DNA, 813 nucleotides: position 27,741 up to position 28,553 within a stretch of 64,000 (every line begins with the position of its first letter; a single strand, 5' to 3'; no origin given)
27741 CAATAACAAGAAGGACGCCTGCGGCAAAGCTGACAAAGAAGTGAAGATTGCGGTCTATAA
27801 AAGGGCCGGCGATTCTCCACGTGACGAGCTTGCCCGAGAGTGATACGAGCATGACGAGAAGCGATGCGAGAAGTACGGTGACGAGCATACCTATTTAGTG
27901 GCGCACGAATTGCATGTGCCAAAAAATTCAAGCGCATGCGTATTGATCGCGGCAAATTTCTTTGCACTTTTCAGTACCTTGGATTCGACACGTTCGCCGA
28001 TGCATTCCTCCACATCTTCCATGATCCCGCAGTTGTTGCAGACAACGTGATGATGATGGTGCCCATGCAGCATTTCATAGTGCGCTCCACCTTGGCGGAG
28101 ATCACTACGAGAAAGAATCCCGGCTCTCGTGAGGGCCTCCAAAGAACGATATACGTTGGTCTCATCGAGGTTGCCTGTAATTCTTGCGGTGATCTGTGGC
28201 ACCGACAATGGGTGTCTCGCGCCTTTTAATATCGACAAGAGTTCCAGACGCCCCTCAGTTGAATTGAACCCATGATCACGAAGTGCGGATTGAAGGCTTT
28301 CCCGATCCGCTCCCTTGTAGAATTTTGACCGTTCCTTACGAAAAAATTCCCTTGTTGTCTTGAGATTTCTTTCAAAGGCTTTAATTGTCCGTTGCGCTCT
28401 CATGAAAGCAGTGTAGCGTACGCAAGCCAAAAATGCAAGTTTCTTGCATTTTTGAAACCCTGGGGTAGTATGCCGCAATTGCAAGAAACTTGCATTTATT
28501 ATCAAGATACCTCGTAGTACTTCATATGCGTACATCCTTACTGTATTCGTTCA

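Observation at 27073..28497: Zur-like regulator/ZIP transporter operon with two palindromic operators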

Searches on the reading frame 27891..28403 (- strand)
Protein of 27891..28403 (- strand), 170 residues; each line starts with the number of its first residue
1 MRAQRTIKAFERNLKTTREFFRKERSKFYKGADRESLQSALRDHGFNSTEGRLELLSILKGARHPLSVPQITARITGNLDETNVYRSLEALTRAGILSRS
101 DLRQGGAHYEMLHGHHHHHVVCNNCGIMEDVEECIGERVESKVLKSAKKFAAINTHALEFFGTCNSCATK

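Call 6: search_protein_families(library=pfam, proteins=[window:27891-28403:-], max_evalue=0.01)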
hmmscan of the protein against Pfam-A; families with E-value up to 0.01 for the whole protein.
window:27891-28403:- (170 aa): 4 families
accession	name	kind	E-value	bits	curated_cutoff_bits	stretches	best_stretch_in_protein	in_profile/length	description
PF01475.25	FUR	-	1.4e-17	64.4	23.1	1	45-160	3-120/121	Ferric uptake regulator family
PF12840.13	HTH_20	-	0.0016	18.8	27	1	52-97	6-48/51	Helix-turn-helix domain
PF09339.16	HTH_IclR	-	0.0074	16.5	22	0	53-99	6-50/52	IclR helix-turn-helix domain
PF25212.1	HVO_A0114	-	0.0083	16.3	27.6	0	49-101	21-70/84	HVO_A0114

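Call 7: search_protein_families(library=ncbifam, proteins=[window:27891-28403:-], max_evalue=0.01)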
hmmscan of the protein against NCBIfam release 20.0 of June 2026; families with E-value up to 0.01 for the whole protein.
window:27891-28403:- (170 aa): 8 families
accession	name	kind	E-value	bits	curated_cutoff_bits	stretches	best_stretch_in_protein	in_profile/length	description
NF051892.1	TransRegFurBacil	equivalog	6.4e-16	58.7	220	1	41-169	12-145/149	ferric iron uptake transcriptional regulator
NF051891.1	TransRegFurHelico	equivalog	5.4e-15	55.6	200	1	35-169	12-147/148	ferric iron uptake transcriptional regulator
NF006999.0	PRK09462.1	equivalog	1.5e-14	53.9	146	1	39-166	6-135/148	ferric iron uptake transcriptional regulator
NF052545.1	TransRegPerRClab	equivalog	8.9e-11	41.9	180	1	36-169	3-136/138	transcriptional regulator PerR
NF047406.1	TransRegPerRTherm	equivalog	2.2e-08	34.4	200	1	74-169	35-127/130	manganese-dependent transcriptional regulator PerR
NF047462.1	FUR_perox_PerRA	exception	8.2e-07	29.6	200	1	39-149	10-120/142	peroxide-responsive transcriptional repressor PerRA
NF045678.1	TransRegIrrA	equivalog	0.00017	21.5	150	1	34-132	6-107/138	iron response transcriptional regulator IrrA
NF045677.1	FeRespRegIrr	equivalog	0.00099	19.2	170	1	39-132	2-98/127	Fur family transcriptional regulator Irr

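Call 9: find_encoding_contigs(protein=window:27891-28403:-, flank=3000, max_places=6)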
Protein window:27891-28403:- (170 aa): no gene with exactly this product is on record in the collection.

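Call 10: find_homologous_proteins(query=window:27891-28403:-, max_evalue=0.00001)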
Query window:27891-28403:- (170 aa): 31 proteins with E <= 0.00001 among 102 candidates.
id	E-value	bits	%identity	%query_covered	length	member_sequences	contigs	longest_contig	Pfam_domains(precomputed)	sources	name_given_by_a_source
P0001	2.3e-108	377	100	100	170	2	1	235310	PF01475.26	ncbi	-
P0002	1.8e-60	221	67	86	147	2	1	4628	PF01475.26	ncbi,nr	ncbi:MAG: transcriptional repressor [bacterium]|nr:transcriptional repressor [bacterium]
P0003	9.4e-57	209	57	100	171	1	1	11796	PF01475.26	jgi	jgi:Fe2+ or Zn2+ uptake regulation protein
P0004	9.5e-54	200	62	85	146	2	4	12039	PF01475.26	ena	-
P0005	5.5e-53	197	59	85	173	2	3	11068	PF01475.26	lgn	-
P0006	8.7e-53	196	61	84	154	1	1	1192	PF01475.26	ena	-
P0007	9.0e-53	196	60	85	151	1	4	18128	PF01475.26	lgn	-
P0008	4.9e-52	194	61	84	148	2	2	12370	PF01475.26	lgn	-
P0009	1.1e-51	193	63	84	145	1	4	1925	PF12840.14,PF01475.26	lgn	-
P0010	1.2e-51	193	61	85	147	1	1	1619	PF01475.26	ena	-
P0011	1.6e-51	192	63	84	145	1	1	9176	PF25212.3,PF01475.26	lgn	-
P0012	8.1e-51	190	58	85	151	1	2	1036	PF01475.26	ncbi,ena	-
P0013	1.4e-50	189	62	82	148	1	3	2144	PF12840.14,PF01475.26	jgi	jgi:Fe2+ or Zn2+ uptake regulation protein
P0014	2.0e-50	189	57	85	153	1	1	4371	PF01475.26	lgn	-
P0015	3.4e-49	185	61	82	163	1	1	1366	PF01475.26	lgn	-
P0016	3.7e-49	185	59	85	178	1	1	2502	PF01475.26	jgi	jgi:Fe2+ or Zn2+ uptake regulation protein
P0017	2.4e-48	182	64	78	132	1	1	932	PF01475.26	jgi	jgi:Fe2+ or Zn2+ uptake regulation protein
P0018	3.3e-48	182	59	84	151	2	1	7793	PF01475.26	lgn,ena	-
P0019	4.7e-48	181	57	84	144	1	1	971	PF01475.26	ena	-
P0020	2.1e-47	179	63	77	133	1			PF01475.26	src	-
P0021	2.7e-47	179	57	83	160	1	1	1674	PF01475.26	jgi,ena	jgi:Fur family zinc uptake transcriptional regulator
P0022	6.8e-47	177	55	84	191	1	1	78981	PF01475.26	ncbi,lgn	-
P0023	1.1e-45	173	70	65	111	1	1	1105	PF01475.26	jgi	jgi:Fur family ferric uptake transcriptional regulator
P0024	7.8e-36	141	48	78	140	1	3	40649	PF01475.26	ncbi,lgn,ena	-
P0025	3.1e-34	136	53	75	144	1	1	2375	PF12840.14,PF25212.3,PF01475.26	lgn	-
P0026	2.5e-30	123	43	78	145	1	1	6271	PF01475.26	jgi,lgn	jgi:Fe2+ or Zn2+ uptake regulation protein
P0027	3.0e-28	117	44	76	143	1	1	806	PF01978.26,PF01475.26,PF09339.17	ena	-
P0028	1.6e-27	114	42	79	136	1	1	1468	PF12840.14,PF01475.26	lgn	-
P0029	4.9e-24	103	37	88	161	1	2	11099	PF01475.26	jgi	jgi:Fur family transcriptional regulator, ferric uptake regulator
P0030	1.2e-23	102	38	81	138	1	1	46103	PF01475.26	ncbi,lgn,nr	ncbi:MAG TPA: Fur family transcriptional regulator [Candidatus Paceibacterota bacterium]|nr:Fur fami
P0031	1.7e-19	88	37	79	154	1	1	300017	PF01475.26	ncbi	ncbi:MAG: Fur family transcriptional regulator [Opitutales bacterium]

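Call 12: find_related_loci(query=A1, collection=genome_contigs, flank=4000)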
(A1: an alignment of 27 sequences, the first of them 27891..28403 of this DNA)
Query A1 (170 aa) in genome_contigs; peptide patterns used: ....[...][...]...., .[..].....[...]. (x = any residue, [..] = any of these).
600 stretches matched a pattern (row limit reached: there are more); 550 encode a relative of the query (tblastn E <= 1e-3); the best 80 are kept; 80 distinct loci.
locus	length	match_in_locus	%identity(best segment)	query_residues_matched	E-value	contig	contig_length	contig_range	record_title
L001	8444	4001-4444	39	20-167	6e-31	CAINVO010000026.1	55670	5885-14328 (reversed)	uncultured bacterium isolate C24_bin-2235 genome assembly, contig: bin-2235:26/45, whole genome shotgun sequence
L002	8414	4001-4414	38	34-170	5e-30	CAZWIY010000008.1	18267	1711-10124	MAG TPA_asm: uncultured Candidatus Saccharibacteria bacterium isolate SRP278252_co1_58 genome assembly, contig: NODE_518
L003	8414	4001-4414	38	31-170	2e-27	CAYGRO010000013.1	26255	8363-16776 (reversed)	MAG TPA_asm: uncultured Gammaproteobacteria bacterium isolate ERP117304_co2_153 genome assembly, contig: NODE_1574_lengt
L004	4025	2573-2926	40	49-167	2e-23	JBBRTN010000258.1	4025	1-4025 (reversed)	MAG: Ignavibacteria bacterium isolate La2_metabat2.229 La2_metabat2.229_K_101807L4025_cov_12.0000, whole genome shotgun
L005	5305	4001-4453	37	20-167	7e-23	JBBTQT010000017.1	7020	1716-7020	MAG: Patescibacteria group bacterium isolate H41-bin209_1 H41_bin209_1_000000000017, whole genome shotgun sequence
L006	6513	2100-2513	35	33-169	7e-22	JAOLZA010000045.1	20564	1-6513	Verrucomicrobia bacterium isolate AH-558-L06 AH-558-L06_NODE_45, whole genome shotgun sequence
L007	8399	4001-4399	36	37-167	4e-21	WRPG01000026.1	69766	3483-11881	MAG: Limisphaerales bacterium isolate X3_MaxBin.016 scaffold_333, whole genome shotgun sequence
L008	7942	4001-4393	34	39-168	6e-21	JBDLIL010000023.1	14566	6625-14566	MAG: Patescibacteria group bacterium isolate MAG029 MAG029_23, whole genome shotgun sequence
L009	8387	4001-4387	38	41-168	1e-20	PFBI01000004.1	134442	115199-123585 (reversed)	MAG: Candidatus Kaiserbacteria bacterium CG10_big_fil_rev_8_21_14_0_10_47_16 CG10_8_21_14_0.10_scaffold_43_c, whole geno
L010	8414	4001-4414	37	32-167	2e-20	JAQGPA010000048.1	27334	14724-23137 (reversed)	MAG: Pedosphaera sp. isolate RYN_627 scaffold_1965907, whole genome shotgun sequence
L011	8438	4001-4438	32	24-167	2e-20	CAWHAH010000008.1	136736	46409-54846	MAG: uncultured Verrucomicrobiae bacterium isolate MFD01231.bin.2.53 genome assembly, contig: contig_12321, whole genome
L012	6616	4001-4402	35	36-167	2e-20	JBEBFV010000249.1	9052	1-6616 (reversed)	MAG: Limisphaerales bacterium isolate ASF_5 NODE_5377_length_9052_cov_4.564280, whole genome shotgun sequence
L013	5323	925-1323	34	39-170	3e-20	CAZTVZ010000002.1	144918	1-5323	MAG TPA_asm: uncultured Gammaproteobacteria bacterium isolate binchicken_co27_378 genome assembly, contig: NODE_144_leng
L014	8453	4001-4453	34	23-168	5e-20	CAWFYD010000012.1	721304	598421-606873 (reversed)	MAG: uncultured Acidimicrobiia bacterium isolate MFD05442.bin.2.104 genome assembly, contig: contig_6057, whole genome s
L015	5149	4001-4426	32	27-167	7e-20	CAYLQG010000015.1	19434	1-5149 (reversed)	MAG TPA_asm: uncultured Gammaproteobacteria bacterium isolate binchicken_co54_478 genome assembly, contig: NODE_4951_len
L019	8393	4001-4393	35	39-167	1e-19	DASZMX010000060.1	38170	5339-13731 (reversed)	MAG TPA_asm: Verrucomicrobiia bacterium isolate SMAG_U5902 k141_4468569, whole genome shotgun sequence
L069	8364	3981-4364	34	41-168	3e-14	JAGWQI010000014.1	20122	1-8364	MAG: Patescibacteria group bacterium isolate REEB3 contig-150_3335, whole genome shotgun sequence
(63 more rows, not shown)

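Call 14: find_related_loci(query=A2, collection=metagenome_contigs, flank=4000)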
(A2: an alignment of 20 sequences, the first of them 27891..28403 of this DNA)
Query A2 (170 aa) in metagenome_contigs; peptide patterns used: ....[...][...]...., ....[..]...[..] (x = any residue, [..] = any of these).
600 stretches matched a pattern (row limit reached: there are more); 569 encode a relative of the query (tblastn E <= 1e-3); the best 80 are kept; 80 distinct loci.
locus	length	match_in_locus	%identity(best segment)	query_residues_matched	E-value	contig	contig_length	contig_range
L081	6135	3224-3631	40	38-168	9e-30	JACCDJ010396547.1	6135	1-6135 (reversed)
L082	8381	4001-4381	40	46-168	2e-28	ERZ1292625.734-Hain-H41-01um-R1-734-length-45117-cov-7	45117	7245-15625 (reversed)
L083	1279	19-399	36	39-167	2e-27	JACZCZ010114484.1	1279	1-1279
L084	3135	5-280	52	78-168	5e-27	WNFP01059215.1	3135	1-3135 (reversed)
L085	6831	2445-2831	41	41-170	6e-25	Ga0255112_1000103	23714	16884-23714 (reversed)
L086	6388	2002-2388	40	41-170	1e-23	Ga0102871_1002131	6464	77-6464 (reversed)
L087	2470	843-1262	33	37-168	3e-23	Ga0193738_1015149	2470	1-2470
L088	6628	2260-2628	45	41-167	7e-23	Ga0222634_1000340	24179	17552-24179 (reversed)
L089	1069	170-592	38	29-167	9e-23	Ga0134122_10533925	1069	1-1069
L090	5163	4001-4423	34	29-167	2e-21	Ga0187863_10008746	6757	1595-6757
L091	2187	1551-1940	33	41-169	3e-21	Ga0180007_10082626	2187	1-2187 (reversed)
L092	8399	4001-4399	34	37-167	1e-20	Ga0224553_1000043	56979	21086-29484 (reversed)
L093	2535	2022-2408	36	39-167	9e-21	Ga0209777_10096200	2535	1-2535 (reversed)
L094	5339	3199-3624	34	30-167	1e-20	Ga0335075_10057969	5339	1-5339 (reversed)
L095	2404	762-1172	31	35-168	2e-20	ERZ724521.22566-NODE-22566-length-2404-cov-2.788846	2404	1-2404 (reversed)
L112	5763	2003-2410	30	35-169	5e-18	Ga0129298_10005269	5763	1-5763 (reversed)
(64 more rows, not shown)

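Call 15: find_encoding_contigs(protein=P0001, flank=1500, max_places=2)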
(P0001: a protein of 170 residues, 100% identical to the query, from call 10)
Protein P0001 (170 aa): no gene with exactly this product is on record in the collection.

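Call 16: find_encoding_contigs(protein=P0002, flank=4000, max_places=2)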
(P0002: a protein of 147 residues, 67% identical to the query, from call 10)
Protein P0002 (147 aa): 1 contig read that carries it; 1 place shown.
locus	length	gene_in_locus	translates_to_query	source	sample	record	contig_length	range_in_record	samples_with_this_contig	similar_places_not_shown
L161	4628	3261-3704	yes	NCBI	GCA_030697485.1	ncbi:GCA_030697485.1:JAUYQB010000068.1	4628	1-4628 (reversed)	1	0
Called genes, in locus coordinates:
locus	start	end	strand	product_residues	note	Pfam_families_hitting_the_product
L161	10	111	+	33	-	-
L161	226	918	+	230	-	PF00300:His_Phos_1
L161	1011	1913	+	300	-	PF02729:OTCace_N, PF00185:OTCace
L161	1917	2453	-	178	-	PF14378:PAP2_3 (faint), PF01569:PAP2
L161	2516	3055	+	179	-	-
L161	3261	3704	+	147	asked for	PF01475:FUR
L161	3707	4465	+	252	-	PF02535:Zip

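Call 17: find_encoding_contigs(protein=P0003, flank=4000, max_places=2)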
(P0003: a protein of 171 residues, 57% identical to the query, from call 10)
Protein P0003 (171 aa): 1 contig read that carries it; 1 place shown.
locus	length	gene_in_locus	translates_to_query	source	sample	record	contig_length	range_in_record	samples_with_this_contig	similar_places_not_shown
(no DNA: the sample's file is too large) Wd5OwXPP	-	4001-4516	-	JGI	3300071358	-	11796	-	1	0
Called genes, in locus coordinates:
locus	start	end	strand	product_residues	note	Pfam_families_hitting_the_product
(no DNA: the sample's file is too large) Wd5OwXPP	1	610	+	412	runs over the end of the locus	PF02073:Peptidase_M29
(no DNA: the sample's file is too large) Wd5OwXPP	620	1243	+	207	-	PF00300:His_Phos_1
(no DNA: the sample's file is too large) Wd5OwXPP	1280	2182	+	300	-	PF02729:OTCace_N, PF00185:OTCace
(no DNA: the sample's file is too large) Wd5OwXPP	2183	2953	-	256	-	PF02673:BacA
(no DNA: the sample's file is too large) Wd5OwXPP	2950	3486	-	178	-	PF01569:PAP2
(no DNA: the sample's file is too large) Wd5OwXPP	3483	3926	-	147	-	PF01219:DAGK_prokar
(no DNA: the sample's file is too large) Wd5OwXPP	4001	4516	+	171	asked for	PF01475:FUR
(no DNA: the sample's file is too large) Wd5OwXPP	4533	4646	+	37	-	-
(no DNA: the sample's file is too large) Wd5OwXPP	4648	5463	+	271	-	PF02535:Zip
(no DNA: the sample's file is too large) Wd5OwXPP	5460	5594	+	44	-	-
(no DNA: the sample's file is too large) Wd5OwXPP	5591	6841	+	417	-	?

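Call 19: find_encoding_contigs(protein=P0004, flank=4000, max_places=3)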
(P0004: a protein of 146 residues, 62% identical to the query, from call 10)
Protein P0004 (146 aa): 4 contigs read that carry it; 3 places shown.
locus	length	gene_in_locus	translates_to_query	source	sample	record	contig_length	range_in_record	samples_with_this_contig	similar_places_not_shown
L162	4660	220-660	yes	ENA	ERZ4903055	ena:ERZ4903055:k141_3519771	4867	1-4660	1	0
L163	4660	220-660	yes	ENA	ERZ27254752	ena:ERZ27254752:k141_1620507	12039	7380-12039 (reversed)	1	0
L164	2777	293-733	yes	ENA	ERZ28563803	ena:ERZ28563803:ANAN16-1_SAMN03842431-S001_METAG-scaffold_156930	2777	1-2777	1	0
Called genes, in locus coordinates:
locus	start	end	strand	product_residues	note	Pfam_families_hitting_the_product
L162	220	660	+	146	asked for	PF01475:FUR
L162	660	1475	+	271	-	PF02535:Zip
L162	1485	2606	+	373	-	PF07907:YibE_F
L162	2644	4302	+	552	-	PF25917:BSH_RND (weak), PF25881:HH_YBHG (faint), PF25975:CzcB_C (weak), PF25989:YknX_C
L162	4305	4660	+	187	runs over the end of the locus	?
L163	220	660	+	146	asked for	PF01475:FUR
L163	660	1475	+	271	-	PF02535:Zip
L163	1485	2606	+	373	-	PF07907:YibE_F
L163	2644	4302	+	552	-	PF25917:BSH_RND (weak), PF25881:HH_YBHG (faint), PF25975:CzcB_C (weak), PF25989:YknX_C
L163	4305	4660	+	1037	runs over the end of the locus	PF00873:ACR_tran, PF03176:MMPL (faint)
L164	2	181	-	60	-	?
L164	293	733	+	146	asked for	PF01475:FUR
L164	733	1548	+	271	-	PF02535:Zip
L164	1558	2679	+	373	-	PF07907:YibE_F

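Call 20: find_encoding_contigs(protein=P0005, flank=4000, max_places=3)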
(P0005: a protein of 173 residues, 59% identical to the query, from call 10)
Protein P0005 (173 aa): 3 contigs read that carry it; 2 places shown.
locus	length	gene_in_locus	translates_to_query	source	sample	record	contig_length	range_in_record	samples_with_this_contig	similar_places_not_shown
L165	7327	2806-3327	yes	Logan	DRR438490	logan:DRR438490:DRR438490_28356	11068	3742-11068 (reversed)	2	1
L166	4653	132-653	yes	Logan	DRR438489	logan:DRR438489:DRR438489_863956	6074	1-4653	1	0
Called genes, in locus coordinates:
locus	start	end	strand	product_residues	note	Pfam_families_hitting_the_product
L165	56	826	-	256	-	PF02673:BacA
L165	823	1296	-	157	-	PF14378:PAP2_3 (faint), PF01569:PAP2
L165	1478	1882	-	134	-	-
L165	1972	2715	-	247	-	PF01656:CbiA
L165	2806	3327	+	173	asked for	PF01475:FUR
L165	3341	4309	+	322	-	PF01297:ZnuA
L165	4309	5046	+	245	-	PF00005:ABC_tran, PF13304:AAA_21 (faint)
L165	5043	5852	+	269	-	PF00950:ABC-3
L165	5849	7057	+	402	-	PF07907:YibE_F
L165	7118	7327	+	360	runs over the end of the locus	PF07907:YibE_F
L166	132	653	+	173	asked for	PF01475:FUR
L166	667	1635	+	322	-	PF01297:ZnuA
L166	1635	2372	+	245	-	PF00005:ABC_tran, PF13304:AAA_21 (faint)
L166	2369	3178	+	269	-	PF00950:ABC-3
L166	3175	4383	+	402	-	PF07907:YibE_F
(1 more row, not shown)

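Call 26: find_encoding_contigs(protein=P0007, flank=4000, max_places=2)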
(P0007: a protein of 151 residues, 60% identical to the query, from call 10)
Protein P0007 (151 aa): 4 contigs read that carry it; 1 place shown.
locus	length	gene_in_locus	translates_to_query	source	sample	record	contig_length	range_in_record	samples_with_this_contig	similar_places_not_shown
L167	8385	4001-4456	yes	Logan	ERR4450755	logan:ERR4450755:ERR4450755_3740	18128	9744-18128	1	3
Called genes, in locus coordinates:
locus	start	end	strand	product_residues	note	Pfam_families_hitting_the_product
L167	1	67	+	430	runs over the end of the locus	PF02073:Peptidase_M29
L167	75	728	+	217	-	PF00300:His_Phos_1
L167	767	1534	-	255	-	PF02673:BacA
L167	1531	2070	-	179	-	PF01569:PAP2, PF14378:PAP2_3 (faint)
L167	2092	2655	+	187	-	-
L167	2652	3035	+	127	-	-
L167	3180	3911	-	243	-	PF01656:CbiA, PF13614:AAA_31 (weak)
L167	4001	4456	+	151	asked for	PF01475:FUR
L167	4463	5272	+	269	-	PF02535:Zip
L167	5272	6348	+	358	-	PF07907:YibE_F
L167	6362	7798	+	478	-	PF01336:tRNA_anti-codon, PF00152:tRNA-synt_2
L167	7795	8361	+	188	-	PF01625:PMSR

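Call 27: find_encoding_contigs(protein=P0008, flank=4000, max_places=2)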
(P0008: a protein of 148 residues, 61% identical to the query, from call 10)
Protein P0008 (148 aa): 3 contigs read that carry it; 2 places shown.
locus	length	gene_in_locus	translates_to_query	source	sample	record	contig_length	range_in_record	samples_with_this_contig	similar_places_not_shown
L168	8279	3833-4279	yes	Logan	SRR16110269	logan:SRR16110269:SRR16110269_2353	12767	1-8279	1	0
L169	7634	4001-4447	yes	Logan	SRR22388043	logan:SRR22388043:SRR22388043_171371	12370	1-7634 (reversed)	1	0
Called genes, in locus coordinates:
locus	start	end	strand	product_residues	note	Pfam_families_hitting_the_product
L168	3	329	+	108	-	?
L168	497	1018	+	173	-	PF07155:ECF-ribofla_trS (weak)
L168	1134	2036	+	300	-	PF02729:OTCace_N, PF00185:OTCace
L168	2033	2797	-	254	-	PF02673:BacA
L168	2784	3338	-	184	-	PF01569:PAP2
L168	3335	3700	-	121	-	PF01219:DAGK_prokar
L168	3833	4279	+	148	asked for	PF01475:FUR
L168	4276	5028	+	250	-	PF02535:Zip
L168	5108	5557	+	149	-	PF09864:MliC (faint)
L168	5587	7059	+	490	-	PF01336:tRNA_anti-codon, PF00152:tRNA-synt_2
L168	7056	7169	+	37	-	-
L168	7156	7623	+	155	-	PF06262:Zincin_1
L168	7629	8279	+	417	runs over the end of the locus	PF00579:tRNA-synt_1b, PF22421:SYY_C-terminal, PF01479:S4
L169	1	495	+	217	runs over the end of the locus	-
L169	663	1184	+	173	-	PF07155:ECF-ribofla_trS (weak)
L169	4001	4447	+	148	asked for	PF01475:FUR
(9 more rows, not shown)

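Call 28: find_encoding_contigs(protein=P0022, flank=4000, max_places=2)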
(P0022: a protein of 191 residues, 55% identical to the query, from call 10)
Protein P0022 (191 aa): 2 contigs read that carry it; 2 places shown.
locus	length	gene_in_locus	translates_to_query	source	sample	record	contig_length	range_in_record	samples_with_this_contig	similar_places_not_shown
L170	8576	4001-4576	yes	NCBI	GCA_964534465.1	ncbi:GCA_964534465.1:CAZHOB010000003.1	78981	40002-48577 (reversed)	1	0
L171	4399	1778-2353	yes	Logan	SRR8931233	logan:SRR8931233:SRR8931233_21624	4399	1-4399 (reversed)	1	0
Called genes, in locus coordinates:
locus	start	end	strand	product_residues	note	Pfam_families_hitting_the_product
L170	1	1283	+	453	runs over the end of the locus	-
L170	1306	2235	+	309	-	PF02729:OTCace_N, PF00185:OTCace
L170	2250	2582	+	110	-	-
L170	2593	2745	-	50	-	-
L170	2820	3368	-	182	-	PF01569:PAP2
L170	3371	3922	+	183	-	-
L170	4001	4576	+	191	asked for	PF01475:FUR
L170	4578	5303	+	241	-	PF02535:Zip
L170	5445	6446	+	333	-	PF07907:YibE_F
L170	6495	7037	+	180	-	-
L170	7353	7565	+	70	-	-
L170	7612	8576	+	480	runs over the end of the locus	PF01336:tRNA_anti-codon, PF00152:tRNA-synt_2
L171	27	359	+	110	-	-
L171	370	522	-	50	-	-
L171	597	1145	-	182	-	PF01569:PAP2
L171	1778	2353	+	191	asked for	PF01475:FUR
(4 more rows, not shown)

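Call 29: find_encoding_contigs(protein=P0011, flank=4000, max_places=2)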
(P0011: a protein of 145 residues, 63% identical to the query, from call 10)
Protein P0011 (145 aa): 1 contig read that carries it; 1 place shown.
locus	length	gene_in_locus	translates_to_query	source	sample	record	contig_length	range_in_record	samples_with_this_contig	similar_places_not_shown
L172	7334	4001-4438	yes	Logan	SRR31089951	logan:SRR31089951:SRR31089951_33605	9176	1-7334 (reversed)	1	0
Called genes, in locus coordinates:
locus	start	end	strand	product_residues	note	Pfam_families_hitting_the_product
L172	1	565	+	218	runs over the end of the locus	PF00300:His_Phos_1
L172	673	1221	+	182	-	-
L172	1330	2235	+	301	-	PF02729:OTCace_N, PF00185:OTCace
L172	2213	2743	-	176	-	PF01569:PAP2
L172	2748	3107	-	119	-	PF01219:DAGK_prokar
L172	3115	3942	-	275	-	PF02535:Zip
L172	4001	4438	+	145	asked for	PF01475:FUR, PF25212:HVO_A0114 (weak)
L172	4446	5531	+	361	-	PF07907:YibE_F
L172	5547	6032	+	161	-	-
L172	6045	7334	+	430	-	?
